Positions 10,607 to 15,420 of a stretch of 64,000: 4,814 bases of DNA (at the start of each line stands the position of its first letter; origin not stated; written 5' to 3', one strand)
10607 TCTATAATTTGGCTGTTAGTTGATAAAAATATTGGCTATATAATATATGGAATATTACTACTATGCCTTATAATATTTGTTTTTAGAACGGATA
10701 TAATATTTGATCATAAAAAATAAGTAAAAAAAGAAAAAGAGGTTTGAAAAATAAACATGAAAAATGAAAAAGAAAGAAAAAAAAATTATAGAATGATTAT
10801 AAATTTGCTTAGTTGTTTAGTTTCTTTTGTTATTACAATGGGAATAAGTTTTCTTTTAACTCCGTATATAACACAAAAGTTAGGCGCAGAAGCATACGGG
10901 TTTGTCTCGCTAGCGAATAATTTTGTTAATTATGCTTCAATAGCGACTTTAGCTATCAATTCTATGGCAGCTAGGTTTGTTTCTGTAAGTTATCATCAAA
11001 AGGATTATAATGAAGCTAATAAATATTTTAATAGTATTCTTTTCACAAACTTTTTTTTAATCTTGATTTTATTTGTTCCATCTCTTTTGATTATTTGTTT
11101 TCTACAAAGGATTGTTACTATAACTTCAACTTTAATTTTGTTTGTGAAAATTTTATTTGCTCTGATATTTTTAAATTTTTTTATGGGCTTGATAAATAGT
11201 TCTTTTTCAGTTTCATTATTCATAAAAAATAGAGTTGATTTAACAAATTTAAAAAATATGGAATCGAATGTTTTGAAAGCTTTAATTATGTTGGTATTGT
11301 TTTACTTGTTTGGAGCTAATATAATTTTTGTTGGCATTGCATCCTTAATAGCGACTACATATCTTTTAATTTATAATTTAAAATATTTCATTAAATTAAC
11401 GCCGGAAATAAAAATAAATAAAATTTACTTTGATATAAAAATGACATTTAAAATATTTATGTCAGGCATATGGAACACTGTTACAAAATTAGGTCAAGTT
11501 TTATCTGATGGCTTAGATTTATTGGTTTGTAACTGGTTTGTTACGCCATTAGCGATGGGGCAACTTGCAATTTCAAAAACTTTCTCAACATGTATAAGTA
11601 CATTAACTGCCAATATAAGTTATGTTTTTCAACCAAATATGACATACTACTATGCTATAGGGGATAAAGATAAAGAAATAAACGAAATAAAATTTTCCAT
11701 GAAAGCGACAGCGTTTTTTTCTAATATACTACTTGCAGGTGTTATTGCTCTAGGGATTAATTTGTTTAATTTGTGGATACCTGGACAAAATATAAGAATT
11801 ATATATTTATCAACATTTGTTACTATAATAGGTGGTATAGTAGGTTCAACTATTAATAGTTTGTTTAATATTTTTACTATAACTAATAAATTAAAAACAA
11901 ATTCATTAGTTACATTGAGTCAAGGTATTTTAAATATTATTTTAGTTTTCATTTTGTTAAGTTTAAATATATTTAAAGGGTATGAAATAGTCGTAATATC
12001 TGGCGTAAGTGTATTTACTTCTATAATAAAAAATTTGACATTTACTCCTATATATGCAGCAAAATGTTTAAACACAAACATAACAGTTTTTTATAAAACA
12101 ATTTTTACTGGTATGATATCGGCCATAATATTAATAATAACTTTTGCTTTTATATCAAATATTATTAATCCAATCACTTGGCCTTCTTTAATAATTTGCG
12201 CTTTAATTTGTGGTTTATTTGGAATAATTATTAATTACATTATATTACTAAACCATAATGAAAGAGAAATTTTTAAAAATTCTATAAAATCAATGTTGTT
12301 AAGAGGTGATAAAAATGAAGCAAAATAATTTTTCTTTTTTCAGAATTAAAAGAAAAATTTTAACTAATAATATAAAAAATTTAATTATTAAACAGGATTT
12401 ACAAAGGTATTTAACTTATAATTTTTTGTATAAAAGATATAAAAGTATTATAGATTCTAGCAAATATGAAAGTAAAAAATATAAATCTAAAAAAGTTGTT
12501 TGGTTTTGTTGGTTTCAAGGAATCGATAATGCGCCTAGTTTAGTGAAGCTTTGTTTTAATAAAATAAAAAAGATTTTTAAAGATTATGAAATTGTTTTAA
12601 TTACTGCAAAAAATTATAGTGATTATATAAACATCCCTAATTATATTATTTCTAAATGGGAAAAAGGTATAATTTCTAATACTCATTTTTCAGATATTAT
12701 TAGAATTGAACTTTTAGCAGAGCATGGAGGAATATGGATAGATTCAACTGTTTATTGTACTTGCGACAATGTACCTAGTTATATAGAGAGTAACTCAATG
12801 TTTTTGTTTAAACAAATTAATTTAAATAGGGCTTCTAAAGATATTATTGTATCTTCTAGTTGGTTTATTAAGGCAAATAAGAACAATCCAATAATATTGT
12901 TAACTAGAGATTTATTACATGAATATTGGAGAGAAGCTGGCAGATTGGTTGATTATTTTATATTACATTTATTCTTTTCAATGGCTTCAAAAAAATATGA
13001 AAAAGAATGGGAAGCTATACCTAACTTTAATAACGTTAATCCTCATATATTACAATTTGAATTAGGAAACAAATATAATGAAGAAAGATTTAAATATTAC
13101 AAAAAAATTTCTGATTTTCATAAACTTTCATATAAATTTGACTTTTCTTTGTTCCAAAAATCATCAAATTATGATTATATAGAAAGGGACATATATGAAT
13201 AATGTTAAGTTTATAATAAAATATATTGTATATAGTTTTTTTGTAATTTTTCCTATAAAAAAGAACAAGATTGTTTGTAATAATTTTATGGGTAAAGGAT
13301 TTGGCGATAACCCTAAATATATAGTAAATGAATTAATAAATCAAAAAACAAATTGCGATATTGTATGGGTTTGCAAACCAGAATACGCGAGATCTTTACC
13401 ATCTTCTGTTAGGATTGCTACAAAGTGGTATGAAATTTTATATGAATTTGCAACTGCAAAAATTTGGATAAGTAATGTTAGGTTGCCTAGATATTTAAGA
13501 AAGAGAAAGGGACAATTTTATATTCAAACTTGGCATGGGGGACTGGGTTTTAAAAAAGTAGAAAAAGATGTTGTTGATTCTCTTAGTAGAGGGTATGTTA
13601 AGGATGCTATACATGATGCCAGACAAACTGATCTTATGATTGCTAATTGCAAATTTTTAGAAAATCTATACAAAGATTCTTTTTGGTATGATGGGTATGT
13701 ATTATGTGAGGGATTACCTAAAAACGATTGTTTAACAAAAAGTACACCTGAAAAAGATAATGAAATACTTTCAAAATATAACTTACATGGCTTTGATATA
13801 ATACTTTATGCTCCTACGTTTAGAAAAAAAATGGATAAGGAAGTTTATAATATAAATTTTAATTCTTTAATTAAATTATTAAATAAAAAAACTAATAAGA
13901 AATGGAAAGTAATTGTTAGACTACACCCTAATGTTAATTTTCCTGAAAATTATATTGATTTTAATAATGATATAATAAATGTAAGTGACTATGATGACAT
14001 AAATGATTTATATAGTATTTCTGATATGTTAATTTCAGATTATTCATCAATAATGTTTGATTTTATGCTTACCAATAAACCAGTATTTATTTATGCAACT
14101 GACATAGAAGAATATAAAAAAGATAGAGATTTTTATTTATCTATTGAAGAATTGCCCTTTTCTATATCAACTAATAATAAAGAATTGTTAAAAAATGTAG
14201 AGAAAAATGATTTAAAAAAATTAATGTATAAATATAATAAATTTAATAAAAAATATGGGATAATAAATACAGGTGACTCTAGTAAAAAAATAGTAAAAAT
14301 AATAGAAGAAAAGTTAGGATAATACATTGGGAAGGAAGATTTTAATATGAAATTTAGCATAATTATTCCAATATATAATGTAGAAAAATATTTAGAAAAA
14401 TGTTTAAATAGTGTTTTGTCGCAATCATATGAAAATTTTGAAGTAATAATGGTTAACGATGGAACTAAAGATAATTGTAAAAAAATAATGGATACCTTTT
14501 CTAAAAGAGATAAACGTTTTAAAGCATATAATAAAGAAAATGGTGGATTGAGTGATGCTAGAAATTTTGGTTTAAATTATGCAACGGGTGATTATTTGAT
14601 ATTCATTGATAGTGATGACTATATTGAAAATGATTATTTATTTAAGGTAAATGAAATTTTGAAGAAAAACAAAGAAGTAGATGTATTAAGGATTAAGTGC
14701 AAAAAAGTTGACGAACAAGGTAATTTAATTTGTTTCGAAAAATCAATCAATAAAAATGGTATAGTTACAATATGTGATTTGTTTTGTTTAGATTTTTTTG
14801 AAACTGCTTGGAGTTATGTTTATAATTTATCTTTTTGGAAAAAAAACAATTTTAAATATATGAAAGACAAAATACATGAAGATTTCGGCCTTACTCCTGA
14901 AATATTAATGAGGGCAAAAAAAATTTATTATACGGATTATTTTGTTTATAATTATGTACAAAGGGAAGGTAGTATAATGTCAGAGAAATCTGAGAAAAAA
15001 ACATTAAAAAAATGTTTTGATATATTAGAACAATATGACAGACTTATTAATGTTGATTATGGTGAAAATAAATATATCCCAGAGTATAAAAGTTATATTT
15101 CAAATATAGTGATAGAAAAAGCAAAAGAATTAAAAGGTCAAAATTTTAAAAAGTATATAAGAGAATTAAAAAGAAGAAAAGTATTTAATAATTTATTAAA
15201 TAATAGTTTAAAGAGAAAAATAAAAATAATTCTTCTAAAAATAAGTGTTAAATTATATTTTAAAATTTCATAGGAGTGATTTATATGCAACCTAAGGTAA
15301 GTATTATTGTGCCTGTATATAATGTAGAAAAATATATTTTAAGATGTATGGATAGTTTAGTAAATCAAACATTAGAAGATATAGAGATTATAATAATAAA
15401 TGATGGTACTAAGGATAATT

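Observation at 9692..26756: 17-kb cell-wall glycopolymer locus: teichoic-acid-type linkage-unit enzymes combined with Wzx/Wzy export and double O-acylation machinery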

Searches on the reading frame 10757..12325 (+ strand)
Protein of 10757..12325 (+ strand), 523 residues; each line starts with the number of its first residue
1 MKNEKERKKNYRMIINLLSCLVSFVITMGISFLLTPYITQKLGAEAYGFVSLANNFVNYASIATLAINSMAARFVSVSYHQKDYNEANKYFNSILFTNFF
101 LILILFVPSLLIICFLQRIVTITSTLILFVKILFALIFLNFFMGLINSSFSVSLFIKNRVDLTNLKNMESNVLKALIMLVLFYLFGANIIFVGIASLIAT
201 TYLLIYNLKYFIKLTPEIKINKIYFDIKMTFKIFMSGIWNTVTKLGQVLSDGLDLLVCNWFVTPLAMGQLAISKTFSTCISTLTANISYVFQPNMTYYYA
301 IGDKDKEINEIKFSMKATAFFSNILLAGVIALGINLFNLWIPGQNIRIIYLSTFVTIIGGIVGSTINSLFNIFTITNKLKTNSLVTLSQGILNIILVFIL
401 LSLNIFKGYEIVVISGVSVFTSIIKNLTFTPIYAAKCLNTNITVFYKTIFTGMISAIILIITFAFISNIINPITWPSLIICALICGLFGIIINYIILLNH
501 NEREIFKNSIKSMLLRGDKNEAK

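Call 4: search_protein_families(library=pfam, proteins=[window:10757-12325:+], max_evalue=0.01)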
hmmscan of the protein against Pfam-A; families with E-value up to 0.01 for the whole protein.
window:10757-12325:+ (523 aa): 1 family
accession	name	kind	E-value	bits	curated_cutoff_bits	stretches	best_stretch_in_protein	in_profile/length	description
PF01943.22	Polysacc_synt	-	1.8e-07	31.3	28.2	1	16-291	4-266/274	Polysaccharide biosynthesis protein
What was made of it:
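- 10757..12328 (+): g2, Wzx-type (MOP/Polysacc_synt) flippase. PF01943 at 31.3 bits (cut-off 28.2), covering residues 16-291 (call 4).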

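Call 6: search_protein_families(library=ncbifam, proteins=[window:10757-12325:+], max_evalue=0.001)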
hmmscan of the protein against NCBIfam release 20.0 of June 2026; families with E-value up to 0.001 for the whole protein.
window:10757-12325:+ (523 aa): 0 families

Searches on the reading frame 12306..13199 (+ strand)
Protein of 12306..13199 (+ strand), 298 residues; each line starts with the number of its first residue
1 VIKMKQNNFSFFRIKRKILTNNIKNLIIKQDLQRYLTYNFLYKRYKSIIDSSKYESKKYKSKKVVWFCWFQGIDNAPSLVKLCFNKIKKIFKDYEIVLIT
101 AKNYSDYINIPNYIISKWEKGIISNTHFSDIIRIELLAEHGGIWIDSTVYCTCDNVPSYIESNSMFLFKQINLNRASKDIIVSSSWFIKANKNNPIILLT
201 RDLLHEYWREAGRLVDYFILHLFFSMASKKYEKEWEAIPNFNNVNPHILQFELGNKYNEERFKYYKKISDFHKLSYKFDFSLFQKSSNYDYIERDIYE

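Call 4: search_protein_families(library=pfam, proteins=[window:12306-13199:+], max_evalue=0.01)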
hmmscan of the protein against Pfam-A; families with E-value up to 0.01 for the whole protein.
window:12306-13199:+ (298 aa): 2 families
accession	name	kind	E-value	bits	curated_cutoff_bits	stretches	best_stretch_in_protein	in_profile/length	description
PF05704.18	Caps_synth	-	7.2e-82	275.3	24.5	1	27-291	11-277/278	Capsular polysaccharide synthesis protein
PF04488.21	Gly_transf_sug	-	6.4e-06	27.2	23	1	77-151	1-79/93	Glycosyltransferase sugar-binding region containing DXD motif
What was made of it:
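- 12315..13202 (+): g3, Caps_synth / DXD (GT32-like) glycosyltransferase. PF05704 at 275 bits and PF04488 at 27 bits (call 4).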

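Call 6: search_protein_families(library=ncbifam, proteins=[window:12306-13199:+], max_evalue=0.001)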
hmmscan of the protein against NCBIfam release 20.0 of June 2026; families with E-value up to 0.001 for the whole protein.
window:12306-13199:+ (298 aa): 0 families

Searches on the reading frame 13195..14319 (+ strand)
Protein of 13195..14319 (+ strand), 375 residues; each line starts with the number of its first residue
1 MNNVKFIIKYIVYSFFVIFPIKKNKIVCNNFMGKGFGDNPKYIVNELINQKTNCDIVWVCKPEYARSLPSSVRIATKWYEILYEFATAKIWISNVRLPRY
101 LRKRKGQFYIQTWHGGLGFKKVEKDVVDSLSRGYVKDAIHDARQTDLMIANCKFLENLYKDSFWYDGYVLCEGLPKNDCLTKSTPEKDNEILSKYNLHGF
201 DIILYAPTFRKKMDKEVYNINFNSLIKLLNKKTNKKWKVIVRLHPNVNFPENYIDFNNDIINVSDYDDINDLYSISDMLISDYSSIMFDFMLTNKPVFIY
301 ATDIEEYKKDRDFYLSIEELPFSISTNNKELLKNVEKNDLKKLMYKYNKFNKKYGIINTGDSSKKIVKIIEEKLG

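Call 4: search_protein_families(library=pfam, proteins=[window:13195-14319:+], max_evalue=0.01)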
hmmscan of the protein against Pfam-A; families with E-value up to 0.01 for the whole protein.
window:13195-14319:+ (375 aa): 1 family
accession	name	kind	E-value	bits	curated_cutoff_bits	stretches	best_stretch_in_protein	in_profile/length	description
PF04464.20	Glyphos_transf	-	3.3e-77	260.4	22.1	1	12-371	2-366/367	CDP-Glycerol:Poly(glycerophosphate) glycerophosphotransferase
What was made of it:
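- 13195..14322 (+): g4, TagF-family CDP-polyol phosphotransferase (stand-alone catalytic domain, soluble). PF04464 at 260 bits (call 4).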

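Call 6: search_protein_families(library=ncbifam, proteins=[window:13195-14319:+], max_evalue=0.001)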
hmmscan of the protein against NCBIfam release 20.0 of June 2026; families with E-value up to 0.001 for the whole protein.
window:13195-14319:+ (375 aa): 3 families
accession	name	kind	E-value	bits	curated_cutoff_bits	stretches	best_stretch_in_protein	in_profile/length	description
NF041712.1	techglyph_taseTarF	equivalog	1.8e-52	178.7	550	1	4-370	5-386/388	teichoic acid glycerol-phosphate transferase TarF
NF041713.1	Tar_polymTarL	equivalog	6.5e-24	84.5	1000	1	5-368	192-557/562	teichoic acid ribitol-phosphate polymerase TarL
NF041711.1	TagprimaseTarB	equivalog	8.5e-21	74.6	500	1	82-367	86-360/362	teichoic acid glycerol-phosphate primase TarB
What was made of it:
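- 13195..14322 (+): TarF 179, TarL 85 and TarB 75 bits, all below cut-offs (call 6).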

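Call 24: search_solved_structures(query=window:13195-14319:+, max_evalue=0.01)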
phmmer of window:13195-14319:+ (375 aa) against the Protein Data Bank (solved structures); distinct sequences matched with E-value up to 0.01: 5.
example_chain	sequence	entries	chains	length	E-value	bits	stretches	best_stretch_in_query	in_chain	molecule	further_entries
3l7i_A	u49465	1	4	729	1e-40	143.2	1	21-370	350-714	Teichoic acid biosynthesis protein F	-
3l7j_A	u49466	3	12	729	1.1e-39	139.7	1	21-370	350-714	Teichoic acid biosynthesis protein F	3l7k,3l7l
3l7m_A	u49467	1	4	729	2.1e-39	138.8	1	21-370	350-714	Teichoic acid biosynthesis protein F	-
8qoy_A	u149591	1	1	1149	2.5e-23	85.9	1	15-370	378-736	TagF-like capsule polymerase Cps3D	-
8va1_A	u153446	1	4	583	3.6e-19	72.2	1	3-341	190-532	Teichoic acid ribitol-phosphate polymerase TarL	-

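Call 68: search_solved_structures(query=window:13195-14319:+, max_evalue=1e-30, show_alignments=1)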
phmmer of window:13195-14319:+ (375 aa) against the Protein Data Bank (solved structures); distinct sequences matched with E-value up to 1e-30: 3.
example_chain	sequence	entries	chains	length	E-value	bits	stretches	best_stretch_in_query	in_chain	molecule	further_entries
3l7i_A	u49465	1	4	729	1e-40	143.2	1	21-370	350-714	Teichoic acid biosynthesis protein F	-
3l7j_A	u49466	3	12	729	1.1e-39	139.7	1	21-370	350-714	Teichoic acid biosynthesis protein F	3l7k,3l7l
3l7m_A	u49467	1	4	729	2.1e-39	138.8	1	21-370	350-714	Teichoic acid biosynthesis protein F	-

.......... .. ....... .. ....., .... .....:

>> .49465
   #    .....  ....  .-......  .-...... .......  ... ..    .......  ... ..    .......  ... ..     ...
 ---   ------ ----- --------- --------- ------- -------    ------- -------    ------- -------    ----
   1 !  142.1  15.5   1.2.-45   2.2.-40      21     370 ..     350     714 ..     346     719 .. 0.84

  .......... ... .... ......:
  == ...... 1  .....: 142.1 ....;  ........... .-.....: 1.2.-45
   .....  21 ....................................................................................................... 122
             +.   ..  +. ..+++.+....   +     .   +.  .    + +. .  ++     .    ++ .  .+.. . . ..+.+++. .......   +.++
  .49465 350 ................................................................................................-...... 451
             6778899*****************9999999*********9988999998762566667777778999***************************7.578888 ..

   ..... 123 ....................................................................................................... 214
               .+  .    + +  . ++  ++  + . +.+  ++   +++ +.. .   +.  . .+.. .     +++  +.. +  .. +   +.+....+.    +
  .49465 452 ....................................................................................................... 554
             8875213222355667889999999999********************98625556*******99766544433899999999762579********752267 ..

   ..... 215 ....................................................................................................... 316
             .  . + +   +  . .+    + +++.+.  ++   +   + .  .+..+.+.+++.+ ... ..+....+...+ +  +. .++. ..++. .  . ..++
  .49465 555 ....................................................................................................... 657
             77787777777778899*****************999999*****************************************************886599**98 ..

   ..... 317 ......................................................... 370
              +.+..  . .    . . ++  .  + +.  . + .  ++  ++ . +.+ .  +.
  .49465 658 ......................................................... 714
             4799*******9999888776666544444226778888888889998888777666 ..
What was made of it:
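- g4 keeps the TagF catalytic histidines (call 68).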

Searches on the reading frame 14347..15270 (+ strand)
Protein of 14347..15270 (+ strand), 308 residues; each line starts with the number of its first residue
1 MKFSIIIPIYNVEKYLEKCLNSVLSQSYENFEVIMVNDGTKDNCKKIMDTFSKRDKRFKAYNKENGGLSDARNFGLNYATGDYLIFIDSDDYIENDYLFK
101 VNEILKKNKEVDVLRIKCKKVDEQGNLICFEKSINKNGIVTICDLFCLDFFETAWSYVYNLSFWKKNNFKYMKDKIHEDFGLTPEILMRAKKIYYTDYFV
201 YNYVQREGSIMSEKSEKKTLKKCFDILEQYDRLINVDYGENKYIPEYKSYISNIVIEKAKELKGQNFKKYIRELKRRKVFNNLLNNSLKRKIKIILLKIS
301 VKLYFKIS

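Call 4: search_protein_families(library=pfam, proteins=[window:14347-15270:+], max_evalue=0.01)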
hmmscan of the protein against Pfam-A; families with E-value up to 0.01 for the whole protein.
window:14347-15270:+ (308 aa): 3 families
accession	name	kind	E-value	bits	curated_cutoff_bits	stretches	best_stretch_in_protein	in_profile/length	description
PF00535.33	Glycos_transf_2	-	1.2e-34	120.1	23.3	1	4-120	1-120/168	Glycosyl transferase family 2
PF10111.15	Glyco_tranf_2_2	-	1e-13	51.9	27.3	1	4-106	1-107/276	Glycosyltransferase like family 2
PF13641.12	Glyco_tranf_2_3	-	1.5e-09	38.7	27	1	3-145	3-132/230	Glycosyltransferase like family 2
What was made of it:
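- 14347..15273 (+): g5, GT2 glycosyltransferase. PF00535 at 120 bits (call 4).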

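Call 6: search_protein_families(library=ncbifam, proteins=[window:14347-15270:+], max_evalue=0.001)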
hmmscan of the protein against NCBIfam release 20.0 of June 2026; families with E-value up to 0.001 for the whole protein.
window:14347-15270:+ (308 aa): 22 families
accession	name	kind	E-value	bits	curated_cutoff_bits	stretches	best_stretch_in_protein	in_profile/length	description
NF007482.0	PRK10073.1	equivalog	1.5e-36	126.1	423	1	2-303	7-323/334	glycosyltransferase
NF047683.1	TeichurnBiosyTuaG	equivalog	9.2e-24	84.4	400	1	3-110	8-116/252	teichuronic acid biosynthesis protein TuaG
TIGR03937.1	PgaC_IcaA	equivalog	5.3e-20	71.8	422.3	1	3-108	47-153/407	poly-beta-1,6-N-acetyl-D-glucosamine synthase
NF041394.1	GtaseAglG_Halo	equivalog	7.2e-20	71.5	440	1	1-108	1-110/304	glucosyl-dolichyl phosphate glucuronosyltransferase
NF038299.1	EPS_HpsN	equivalog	8.2e-18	64.4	425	1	2-114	2-115/317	hormogonium polysaccharide biosynthesis glycosyltransferase HpsN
NF041875.1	EPS_EpsD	equivalog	3.1e-17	63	370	1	4-110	2-109/325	exopolysaccharide biosynthesis glycosyltransferase EpsD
NF053739.1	GlytfEpsEBac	equivalog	2.5e-16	59.5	450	1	2-147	2-150/265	glycosyltransferase EpsE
TIGR03111.1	glyc2_xrt_Gpos1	hypoth_equivalog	5.7e-15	55.1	363.95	1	3-114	51-165/439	TIGR03111 family XrtG-associated glycosyltransferase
NF050050.1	ProtGlycPglI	equivalog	1.5e-14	54.1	500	1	2-111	3-111/306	GalNAc(5)-diNAcBac-PP-undecaprenol beta-1,3-glucosyltransferase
TIGR04283.1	glyco_like_mftF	equivalog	1.9e-12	47.2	182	1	4-118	2-111/221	TIGR04283 family arsenosugar biosynthesis glycosyltransferase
NF038302.1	EPS_HpsE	equivalog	8.1e-12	44.7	300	1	1-111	1-117/307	hormogonium polysaccharide biosynthesis glycosyltransferase HpsE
NF047588.1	GlcsyltransPgfSStrep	equivalog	1.1e-11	44.6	500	1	1-117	1-120/308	glycosyltransferase PgfS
TIGR03965.1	mycofact_glyco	equivalog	8e-11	41.5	280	1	4-99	77-173/467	mycofactocin biosynthesis glycosyltransferase MftF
TIGR04242.1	nodulat_NodC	equivalog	1.3e-09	37.5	550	1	4-106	51-157/395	chitooligosaccharide synthase NodC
NF007453.0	PRK10018.1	equivalog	2.3e-08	34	382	1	3-94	8-100/280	colanic acid biosynthesis glycosyltransferase WcaA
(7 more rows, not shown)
